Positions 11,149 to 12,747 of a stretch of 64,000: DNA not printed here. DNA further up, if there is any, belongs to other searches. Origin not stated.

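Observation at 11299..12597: Island gene A: 432-aa protein with a coiled-coil middle and a PD-x11-EVK nuclease-like C-terminus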

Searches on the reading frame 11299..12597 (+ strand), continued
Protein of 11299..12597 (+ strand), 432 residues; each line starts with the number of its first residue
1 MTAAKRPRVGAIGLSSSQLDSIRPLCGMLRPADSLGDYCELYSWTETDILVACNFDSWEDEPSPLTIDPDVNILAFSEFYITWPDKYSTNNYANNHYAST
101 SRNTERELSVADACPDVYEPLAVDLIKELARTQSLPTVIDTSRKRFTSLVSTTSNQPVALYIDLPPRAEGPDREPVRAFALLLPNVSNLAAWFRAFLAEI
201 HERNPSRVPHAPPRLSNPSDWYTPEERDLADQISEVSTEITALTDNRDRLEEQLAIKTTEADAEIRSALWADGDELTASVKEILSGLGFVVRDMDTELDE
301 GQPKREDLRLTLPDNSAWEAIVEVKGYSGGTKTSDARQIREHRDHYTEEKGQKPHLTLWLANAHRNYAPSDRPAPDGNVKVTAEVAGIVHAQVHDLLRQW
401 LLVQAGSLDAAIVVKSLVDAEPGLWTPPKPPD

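Call 24: find_related_loci(query=A1, collection=genome_contigs, flank=10000)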
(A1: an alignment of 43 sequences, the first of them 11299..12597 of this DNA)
Query A1 (432 aa) in genome_contigs; peptide patterns used: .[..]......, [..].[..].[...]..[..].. (x = any residue, [..] = any of these).
69 stretches matched a pattern; 38 encode a relative of the query (tblastn E <= 1e-3); 38 distinct loci.
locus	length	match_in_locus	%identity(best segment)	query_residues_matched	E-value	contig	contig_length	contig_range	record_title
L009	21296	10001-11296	72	1-431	0e+0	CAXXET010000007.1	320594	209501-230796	MAG: Dehalococcoidia bacterium isolate 2b4b04a0-9111-43d2-a146-f7996b42d8f3 genome assembly, contig: contig_7, whole gen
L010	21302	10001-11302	55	1-430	3e-147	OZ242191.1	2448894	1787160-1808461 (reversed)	MAG: Dehalococcoidia bacterium isolate de6f4d66-2acb-4fd1-9b53-abb1080e863f genome assembly, chromosome: 1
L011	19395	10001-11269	54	1-430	1e-147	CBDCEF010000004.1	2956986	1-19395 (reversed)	MAG: Dehalococcoidia bacterium isolate c259e03a-9b86-4cdb-a37a-9c02718a3515 genome assembly, contig: contig_4, whole gen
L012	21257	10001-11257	52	1-425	6e-140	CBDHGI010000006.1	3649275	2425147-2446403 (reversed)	MAG: Chloroflexota bacterium isolate cca356c8-8f3a-46e1-bc14-440367fe4ecb genome assembly, contig: chromosome_2, whole g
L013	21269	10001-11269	54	1-427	7e-139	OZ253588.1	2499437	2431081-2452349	MAG: Dehalococcoidia bacterium isolate 31fdc4cb-e045-4297-a560-ce773dd45a62 genome assembly, chromosome: 1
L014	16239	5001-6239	52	1-428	2e-138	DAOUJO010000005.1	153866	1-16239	MAG TPA_asm: Dehalococcoidia bacterium isolate S34_268 k113_1241200, whole genome shotgun sequence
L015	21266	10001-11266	53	1-428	6e-138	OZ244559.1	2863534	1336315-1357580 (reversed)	MAG: Dehalococcoidia bacterium isolate 59ee8d7c-4f04-4942-b4cb-4e6b98ad6235 genome assembly, chromosome: 1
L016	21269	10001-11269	52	1-427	8e-137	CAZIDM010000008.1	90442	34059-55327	MAG TPA_asm: uncultured Dehalococcoidia bacterium isolate SRP109090_co1_248 genome assembly, contig: NODE_244_length_904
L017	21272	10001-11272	52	1-428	1e-135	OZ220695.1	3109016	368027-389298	MAG: Tepidiformaceae bacterium isolate d5d77930-af5a-4506-8b4e-3340c6a42e1f genome assembly, chromosome: 1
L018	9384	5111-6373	51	1-427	1e-132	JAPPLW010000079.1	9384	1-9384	MAG: bacterium isolate RHO3_bin_31 NODE_8782_length_9384_cov_28.404438, whole genome shotgun sequence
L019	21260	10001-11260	52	1-428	2e-132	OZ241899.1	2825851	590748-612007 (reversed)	MAG: Tepidiformaceae bacterium isolate c9a9f409-4cb1-47eb-be30-a14a2e3373b4 genome assembly, chromosome: 1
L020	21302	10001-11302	52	1-432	2e-130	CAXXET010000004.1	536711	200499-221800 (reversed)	MAG: Dehalococcoidia bacterium isolate 2b4b04a0-9111-43d2-a146-f7996b42d8f3 genome assembly, contig: contig_4, whole gen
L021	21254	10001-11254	50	5-427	4e-130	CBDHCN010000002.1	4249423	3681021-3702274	MAG: Candidatus Aldehydirespiratoraceae bacterium isolate 1823f4bd-ece8-44b4-8147-d2e02a723a8b genome assembly, contig:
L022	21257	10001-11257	53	1-430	1e-128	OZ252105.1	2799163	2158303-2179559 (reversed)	MAG: Dehalococcoidia bacterium isolate 2cf537fc-0982-4557-984c-08c217a9abc2 genome assembly, chromosome: 1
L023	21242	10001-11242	49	1-427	2e-121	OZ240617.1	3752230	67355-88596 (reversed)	MAG: Candidatus Aldehydirespiratoraceae bacterium isolate 0b71e67c-702b-47f2-97b2-5742d9223fe1 genome assembly, chromoso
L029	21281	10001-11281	44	3-427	4e-101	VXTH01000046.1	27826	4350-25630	MAG: Chloroflexi bacterium isolate SB0665_bin_35 NODE_884_length_27826_cov_23.599078, whole genome shotgun sequence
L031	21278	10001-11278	44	2-427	1e-99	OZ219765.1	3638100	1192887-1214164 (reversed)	MAG: Dehalococcoidia bacterium isolate 2efd49d1-a845-418d-b650-c606456da4a2 genome assembly, chromosome: 2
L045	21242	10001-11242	30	1-411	1e-12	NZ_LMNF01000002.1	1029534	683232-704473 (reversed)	Agreia sp. Leaf283 contig_2, whole genome shotgun sequence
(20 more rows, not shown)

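Call 32: search_protein_families(library=pfam, alignment_id=A2, max_evalue=0.00001)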
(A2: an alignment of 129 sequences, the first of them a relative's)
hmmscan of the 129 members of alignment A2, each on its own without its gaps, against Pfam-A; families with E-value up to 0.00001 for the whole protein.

A. member 1, L009:8621-9337:+ (239 aa): 4 families
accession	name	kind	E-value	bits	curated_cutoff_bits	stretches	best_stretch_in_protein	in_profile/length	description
PF00106.31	adh_short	-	2.1e-55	187.7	26.6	1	7-189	1-183/195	short chain dehydrogenase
PF13561.12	adh_short_C2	-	3.5e-43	148.3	27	1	16-190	6-179/236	Enoyl-(Acyl carrier protein) reductase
PF08659.16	KR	-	1.8e-13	51.3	22.6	1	9-170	3-164/180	KR domain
PF23441.1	SDR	-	4.8e-06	26.6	27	0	8-190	9-196/258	SDR-like rossmann domain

B. families by the number of members that match (of 129 scanned): 124 families (the first 25 are shown)
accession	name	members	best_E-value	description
PF00296.26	Bac_luciferase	4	8.1e-58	Luciferase-like monooxygenase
PF00009.33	GTP_EFTU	3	1.7e-58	Elongation factor Tu GTP binding domain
PF00920.27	ILVD_EDD_N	2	2e-115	Dihydroxy-acid/6-phosphogluconate dehydratase N-terminal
PF24877.1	ILV_EDD_C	2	2.4e-74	Dihydroxy-acid/6-phosphogluconate dehydratase C-terminal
PF00560.39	LRR_1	2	1.3e-54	Leucine Rich Repeat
PF10117.15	McrBC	2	2.7e-51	McrBC 5-methylcytosine restriction system component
PF23598.1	LRR_14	2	6.2e-37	Leucine-rich repeat region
PF00702.32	Hydrolase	2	5.5e-36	haloacid dehalogenase-like hydrolase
PF13855.12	LRR_8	2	4.1e-31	Leucine rich repeat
PF01555.25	N6_N4_Mtase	2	7.9e-30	DNA methylase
PF00679.30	EFG_C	2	2.3e-27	Elongation factor G C-terminus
PF02518.31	HATPase_c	2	5.3e-27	Histidine kinase-, DNA gyrase B-, and HSP90-like ATPase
PF01609.27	DDE_Tnp_1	2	7.5e-24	Transposase DDE domain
PF05721.19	PhyH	2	2.8e-18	Phytanoyl-CoA dioxygenase (PhyH)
PF00355.32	Rieske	2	3.5e-16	Rieske [2Fe-2S] domain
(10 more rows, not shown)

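Call 33: search_protein_families(library=padloc, alignment_id=A2, max_evalue=0.00001)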
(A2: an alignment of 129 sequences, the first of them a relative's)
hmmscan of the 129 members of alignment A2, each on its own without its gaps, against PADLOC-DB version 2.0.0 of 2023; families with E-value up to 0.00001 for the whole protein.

A. member 1, L009:8621-9337:+ (239 aa): 0 families

B. families by the number of members that match (of 129 scanned): 152 families (the first 25 are shown)
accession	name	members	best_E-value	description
PDLC01078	C3a156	3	3.4e-22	oxidoreductase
PDLC04134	mad2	3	2.6e-18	mads_2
PDLC03354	MTase_II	2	2.7e-43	Type II methyltransferase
PDLC03339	MTase_II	2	6.4e-35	Type II methyltransferase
PDLC03300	MTase_II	2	1.1e-28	Type II methyltransferase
PDLC03371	MTase_II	2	1.2e-27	Type II methyltransferase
PDLC03644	MTase_III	2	1.6e-25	Type III methyltransferase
PDLC03299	MTase_II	2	1.3e-24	Type II methyltransferase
PDLC03633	MTase_III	2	5.3e-22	Type III methyltransferase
PDLC03216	MTase_II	2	4.9e-20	Type II methyltransferase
PDLC03238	MTase_II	2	7.3e-19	Type II methyltransferase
PDLC03738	oMTase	2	8.8e-19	orphan methyltransferase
PDLC03265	MTase_II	2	3.8e-12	Type II methyltransferase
PDLC03641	MTase_III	2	4.3e-12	Type III methyltransferase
PDLC03963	SoFic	1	7.8e-110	-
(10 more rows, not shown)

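Call 36: search_solved_structures(query=A1, max_evalue=10, show_alignments=2)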
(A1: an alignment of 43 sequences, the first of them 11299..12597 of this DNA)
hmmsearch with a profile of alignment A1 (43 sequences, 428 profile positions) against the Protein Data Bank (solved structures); distinct sequences matched with E-value up to 10: 2.
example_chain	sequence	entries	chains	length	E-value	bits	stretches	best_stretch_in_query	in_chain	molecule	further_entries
4lws_B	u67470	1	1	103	0.15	13.8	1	218-295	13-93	Uncharacterized protein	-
3hrm_A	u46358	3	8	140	1.2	10.9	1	34-106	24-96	HTH-type transcriptional regulator sarZ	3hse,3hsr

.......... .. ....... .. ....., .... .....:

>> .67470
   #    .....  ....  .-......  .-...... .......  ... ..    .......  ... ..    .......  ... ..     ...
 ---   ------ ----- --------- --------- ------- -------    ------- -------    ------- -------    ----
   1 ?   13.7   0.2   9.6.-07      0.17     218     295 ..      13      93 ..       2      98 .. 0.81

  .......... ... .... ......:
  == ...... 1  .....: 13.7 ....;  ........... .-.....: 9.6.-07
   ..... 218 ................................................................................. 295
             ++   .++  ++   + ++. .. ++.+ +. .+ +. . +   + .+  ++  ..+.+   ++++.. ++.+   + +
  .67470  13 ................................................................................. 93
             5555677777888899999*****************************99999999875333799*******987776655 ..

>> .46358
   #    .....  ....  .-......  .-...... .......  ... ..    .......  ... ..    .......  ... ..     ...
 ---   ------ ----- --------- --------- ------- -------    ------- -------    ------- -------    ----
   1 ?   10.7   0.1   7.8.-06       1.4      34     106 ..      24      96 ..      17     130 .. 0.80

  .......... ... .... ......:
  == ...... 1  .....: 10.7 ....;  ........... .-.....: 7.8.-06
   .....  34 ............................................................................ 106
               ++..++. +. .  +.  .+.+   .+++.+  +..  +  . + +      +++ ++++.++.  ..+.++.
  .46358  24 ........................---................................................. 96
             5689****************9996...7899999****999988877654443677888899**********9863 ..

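Call 37: search_protein_families(library=phrogs, proteins=[window:11299-12597:+, L045:9989-11350:+], max_evalue=1)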
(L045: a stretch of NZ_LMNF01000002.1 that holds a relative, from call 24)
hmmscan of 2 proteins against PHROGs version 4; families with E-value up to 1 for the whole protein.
window:11299-12597:+ (432 aa): 1 family
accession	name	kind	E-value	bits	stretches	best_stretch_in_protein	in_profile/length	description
phrog_32980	-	unknown function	0.33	12.5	1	198-229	57-85/98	-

L045:9989-11350:+ (453 aa): 0 families

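Call 38: search_protein_families(library=pfam, proteins=[L045:9989-11350:+, L045:11614-12615:-, L029:11547-12434:-, L031:11826-12893:-, L029:8923-9801:-, L029:15439-17094:+, L029:12887-15439:+], max_evalue=0.1)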
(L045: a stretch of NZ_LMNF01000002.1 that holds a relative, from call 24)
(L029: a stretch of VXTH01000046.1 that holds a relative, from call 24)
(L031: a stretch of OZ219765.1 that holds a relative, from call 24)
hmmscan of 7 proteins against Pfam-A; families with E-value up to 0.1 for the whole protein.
L045:9989-11350:+ (453 aa): 0 families

L045:11614-12615:- (333 aa): 0 families

L029:11547-12434:- (296 aa): 0 families

L031:11826-12893:- (356 aa): 2 families
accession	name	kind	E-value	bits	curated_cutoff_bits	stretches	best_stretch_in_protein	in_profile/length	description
PF02954.25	HTH_8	-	0.013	15.7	22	1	108-129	14-37/42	Bacterial regulatory protein, Fis family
PF04912.19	Dynamitin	-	0.043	13.6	31.8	1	167-212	218-268/396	Dynamitin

L029:8923-9801:- (293 aa): 2 families
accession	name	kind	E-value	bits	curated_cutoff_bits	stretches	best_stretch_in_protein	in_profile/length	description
PF03372.29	Exo_endo_phos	-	5.5e-05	23.5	24.5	1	6-285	1-225/225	Endonuclease/Exonuclease/phosphatase family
PF14529.12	Exo_endo_phos_2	-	0.032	14.5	27.4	0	238-288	71-116/117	Endonuclease-reverse transcriptase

L029:15439-17094:+ (552 aa): 14 families
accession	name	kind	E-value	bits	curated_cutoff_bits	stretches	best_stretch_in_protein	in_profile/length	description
PF13814.12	Replic_Relax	-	3.6e-06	27.6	25.3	1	293-485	14-191/191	Replication-relaxation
PF09339.16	HTH_IclR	-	8.4e-05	22.7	22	1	24-50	23-49/52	IclR helix-turn-helix domain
PF21531.3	Rv2175c_wHTH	-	0.00078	19.8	27.1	1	282-310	9-37/57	DNA-binding protein Rv2175c, wHTH domain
PF12802.13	MarR_2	-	0.00098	19.7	27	0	8-53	8-54/61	MarR family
PF13338.12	AbiEi_4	-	0.0011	19.5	25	0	286-321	11-41/49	Transcriptional regulator, AbiEi antitoxin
PF25213.1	HVO_A0261_N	-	0.0015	18.9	35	1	10-74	16-70/86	HVO_A0261 N-terminal domain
PF13384.12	HTH_23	-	0.0021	18.3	24.6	0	24-43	22-41/50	Homeodomain-like domain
PF03551.20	PadR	-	0.0024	18.3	27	1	30-77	28-75/75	Transcriptional regulator PadR-like family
PF13518.12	HTH_28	-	0.0025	18.3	25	0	293-317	17-41/52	Helix-turn-helix domain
PF00392.27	GntR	-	0.0069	16.5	27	0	293-320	29-56/64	Bacterial regulatory proteins, gntR family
PF01978.25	TrmB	-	0.011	16.1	25.6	0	24-53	27-56/68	Sugar-specific transcriptional regulator TrmB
PF13545.12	HTH_Crp_2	-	0.012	16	27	0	20-50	23-53/70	Crp-like helix-turn-helix domain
PF12728.13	HTH_17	-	0.016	15.9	27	0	289-315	2-27/51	Helix-turn-helix domain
PF21214.3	SelB_WH_2nd_bact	-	0.074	13.4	27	0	287-319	21-51/59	Selenocysteine-specific elongation factor, winged helix domain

L029:12887-15439:+ (851 aa): 6 families
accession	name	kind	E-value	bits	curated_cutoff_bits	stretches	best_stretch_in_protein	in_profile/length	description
PF10412.15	TrwB_AAD_bind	-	4.1e-08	32.9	20.5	1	645-731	231-319/387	Type IV secretion-system coupling protein DNA-binding domain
PF12696.13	TraG-D_C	-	8.6e-05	22.9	22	1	661-725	3-69/126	TraM recognition site of TraD and TraG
PF01935.23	DUF87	-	0.0003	21.4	23.2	1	393-463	20-81/220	Helicase HerA, central domain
PF13401.12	AAA_22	-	0.0017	19.1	27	0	402-456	11-60/130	AAA domain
PF05707.18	Zot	-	0.054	13.4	20.3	0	655-701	75-133/197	Zonular occludens toxin (Zot)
PF13173.12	AAA_14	-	0.087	13.3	27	0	406-425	12-28/129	AAA domain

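Call 43: find_homologous_proteins(query=L045:9989-11350:+, max_evalue=0.001)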
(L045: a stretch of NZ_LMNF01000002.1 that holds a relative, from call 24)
Query L045:9989-11350:+ (453 aa): 25 proteins with E <= 0.001 among 8000 candidates.
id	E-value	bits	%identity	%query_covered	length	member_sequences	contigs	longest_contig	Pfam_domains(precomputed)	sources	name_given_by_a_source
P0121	1.1e-201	689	100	70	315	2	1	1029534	-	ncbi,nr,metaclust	ncbi:hypothetical protein ASF51_12130 [Agreia sp. Leaf283]|nr:hypothetical protein ASF51_12130 [Agre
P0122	3.9e-108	380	46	95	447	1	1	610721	-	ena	-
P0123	7.9e-107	376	45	96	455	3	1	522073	-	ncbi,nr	ncbi:hypothetical protein [Arthrobacter glacialis]|nr:hypothetical protein [Arthrobacter glacialis]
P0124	1.4e-105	372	47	94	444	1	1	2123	-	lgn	-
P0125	2.8e-105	371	46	94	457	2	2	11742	-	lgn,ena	-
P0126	2.2e-104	368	45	94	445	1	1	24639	-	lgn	-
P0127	3.8e-104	367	47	94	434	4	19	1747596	-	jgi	jgi:hypothetical protein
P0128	6.2e-103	363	47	94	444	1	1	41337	-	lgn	-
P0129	6.4e-102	360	47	94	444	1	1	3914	-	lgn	-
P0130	1.6e-100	355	46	94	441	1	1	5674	-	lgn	-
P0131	2.5e-100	355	45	95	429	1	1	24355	-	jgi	jgi:hypothetical protein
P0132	2.6e-100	355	45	94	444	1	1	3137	-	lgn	-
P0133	4.6e-100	354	46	94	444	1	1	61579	-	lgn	-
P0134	4.3e-97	344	43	96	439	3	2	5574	-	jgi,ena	-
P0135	5.4e-97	344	43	95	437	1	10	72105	-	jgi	jgi:hypothetical protein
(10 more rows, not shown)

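Call 45: search_dna_similar(query=window:11299-12597:+, collection=phages, mode=protein, max_evalue=0.01, max_rows=10)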
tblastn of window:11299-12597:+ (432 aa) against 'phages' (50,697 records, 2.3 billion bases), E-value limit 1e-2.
No match.

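Call 46: search_dna_similar(query=window:11299-12597:+, collection=plasmids, mode=protein, max_evalue=0.01, max_rows=15)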
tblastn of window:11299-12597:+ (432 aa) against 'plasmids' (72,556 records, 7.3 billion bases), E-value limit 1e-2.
Records with a match: 7; places in all: 8; records where one place covers at least 80% of the query: 0.
Best place of each record, by identity: <60% 7.
By first word of the organism name: Klebsiella 3; Streptomyces 3; Serratia 1.
By predicted mobility (MOB-suite, as given by PLSDB): non-mobilizable 3; mobilizable 3; conjugative 1.
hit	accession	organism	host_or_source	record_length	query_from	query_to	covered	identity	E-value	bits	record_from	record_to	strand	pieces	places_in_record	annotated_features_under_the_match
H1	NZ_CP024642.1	Klebsiella michiganensis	Homo sapiens,sputum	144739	86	413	76%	21.9%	9e-6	56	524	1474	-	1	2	hypothetical protein (x2)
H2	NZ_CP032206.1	Klebsiella pneumoniae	-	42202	173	412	56%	24.1%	3e-4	51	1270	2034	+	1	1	hypothetical protein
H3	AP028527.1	Serratia marcescens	Homo sapiens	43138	173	412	56%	24.1%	3e-4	51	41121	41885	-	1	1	hypothetical protein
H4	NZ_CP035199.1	Klebsiella pneumoniae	Homo sapiens,stool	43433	173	374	47%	25.7%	2e-4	52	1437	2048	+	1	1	hypothetical protein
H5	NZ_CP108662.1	Streptomyces anulatus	-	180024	200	373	40%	25.7%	8e-4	50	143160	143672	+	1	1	hypothetical protein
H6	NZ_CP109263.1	Streptomyces anulatus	-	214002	200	373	40%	25.7%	8e-4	50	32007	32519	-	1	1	hypothetical protein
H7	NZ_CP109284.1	Streptomyces anulatus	-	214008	200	373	40%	25.7%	8e-4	50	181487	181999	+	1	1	hypothetical protein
